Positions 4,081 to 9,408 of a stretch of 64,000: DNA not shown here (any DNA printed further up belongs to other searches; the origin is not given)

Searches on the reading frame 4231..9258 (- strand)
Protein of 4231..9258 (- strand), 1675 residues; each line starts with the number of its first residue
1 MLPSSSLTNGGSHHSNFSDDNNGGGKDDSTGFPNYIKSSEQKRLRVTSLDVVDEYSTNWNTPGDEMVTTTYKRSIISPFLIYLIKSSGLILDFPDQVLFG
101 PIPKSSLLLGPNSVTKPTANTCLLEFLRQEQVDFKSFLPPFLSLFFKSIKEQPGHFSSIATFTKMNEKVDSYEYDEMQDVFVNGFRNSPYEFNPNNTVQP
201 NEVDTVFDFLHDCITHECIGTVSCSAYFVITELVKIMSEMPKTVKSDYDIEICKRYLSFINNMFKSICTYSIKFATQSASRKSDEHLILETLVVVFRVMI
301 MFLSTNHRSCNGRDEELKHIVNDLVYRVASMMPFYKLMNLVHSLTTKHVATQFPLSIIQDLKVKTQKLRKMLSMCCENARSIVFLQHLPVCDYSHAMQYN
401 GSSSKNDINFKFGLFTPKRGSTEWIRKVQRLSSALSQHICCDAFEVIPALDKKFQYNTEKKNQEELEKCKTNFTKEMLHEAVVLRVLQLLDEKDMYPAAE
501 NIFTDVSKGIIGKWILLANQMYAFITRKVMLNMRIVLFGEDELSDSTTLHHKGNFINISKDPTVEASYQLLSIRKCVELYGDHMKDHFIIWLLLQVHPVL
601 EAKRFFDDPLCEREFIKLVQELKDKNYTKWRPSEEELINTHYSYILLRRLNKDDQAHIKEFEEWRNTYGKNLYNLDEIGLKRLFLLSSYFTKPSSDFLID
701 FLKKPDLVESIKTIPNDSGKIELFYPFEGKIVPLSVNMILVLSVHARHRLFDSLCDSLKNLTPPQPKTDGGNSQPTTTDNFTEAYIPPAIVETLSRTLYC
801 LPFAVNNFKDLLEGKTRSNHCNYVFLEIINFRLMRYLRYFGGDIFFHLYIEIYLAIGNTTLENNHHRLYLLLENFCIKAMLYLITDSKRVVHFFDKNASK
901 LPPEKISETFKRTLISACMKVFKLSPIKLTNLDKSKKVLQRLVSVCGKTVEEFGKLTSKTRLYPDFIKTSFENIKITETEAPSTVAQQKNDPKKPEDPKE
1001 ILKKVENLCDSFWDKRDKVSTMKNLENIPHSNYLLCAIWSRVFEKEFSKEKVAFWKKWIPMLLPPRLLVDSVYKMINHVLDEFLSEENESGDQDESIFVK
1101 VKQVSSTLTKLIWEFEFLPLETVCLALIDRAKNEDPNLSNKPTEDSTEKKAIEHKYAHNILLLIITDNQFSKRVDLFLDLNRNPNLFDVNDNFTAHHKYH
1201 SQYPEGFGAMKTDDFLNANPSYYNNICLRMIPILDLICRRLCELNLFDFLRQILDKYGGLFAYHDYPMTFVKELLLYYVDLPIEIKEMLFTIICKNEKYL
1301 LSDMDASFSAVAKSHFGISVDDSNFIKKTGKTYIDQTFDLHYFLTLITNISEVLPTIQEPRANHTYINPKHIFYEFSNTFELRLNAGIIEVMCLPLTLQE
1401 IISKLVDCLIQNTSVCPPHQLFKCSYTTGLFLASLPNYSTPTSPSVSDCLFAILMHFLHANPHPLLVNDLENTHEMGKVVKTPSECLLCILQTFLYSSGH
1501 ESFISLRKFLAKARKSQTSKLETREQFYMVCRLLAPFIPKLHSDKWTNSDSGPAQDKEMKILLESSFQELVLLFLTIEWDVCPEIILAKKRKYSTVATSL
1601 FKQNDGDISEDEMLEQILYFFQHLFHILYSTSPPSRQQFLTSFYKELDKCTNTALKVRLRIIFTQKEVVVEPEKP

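Call 39: search_protein_families(library=pfam, proteins=[window:4231-9258:-], max_evalue=0.0001)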
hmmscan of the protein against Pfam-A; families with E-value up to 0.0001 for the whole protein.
window:4231-9258:- (1675 aa): 1 family
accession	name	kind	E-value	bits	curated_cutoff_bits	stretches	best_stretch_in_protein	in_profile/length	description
PF11573.13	Med23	-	3.2e-42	144.9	25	1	706-1545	502-1260/1304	Mediator complex subunit 23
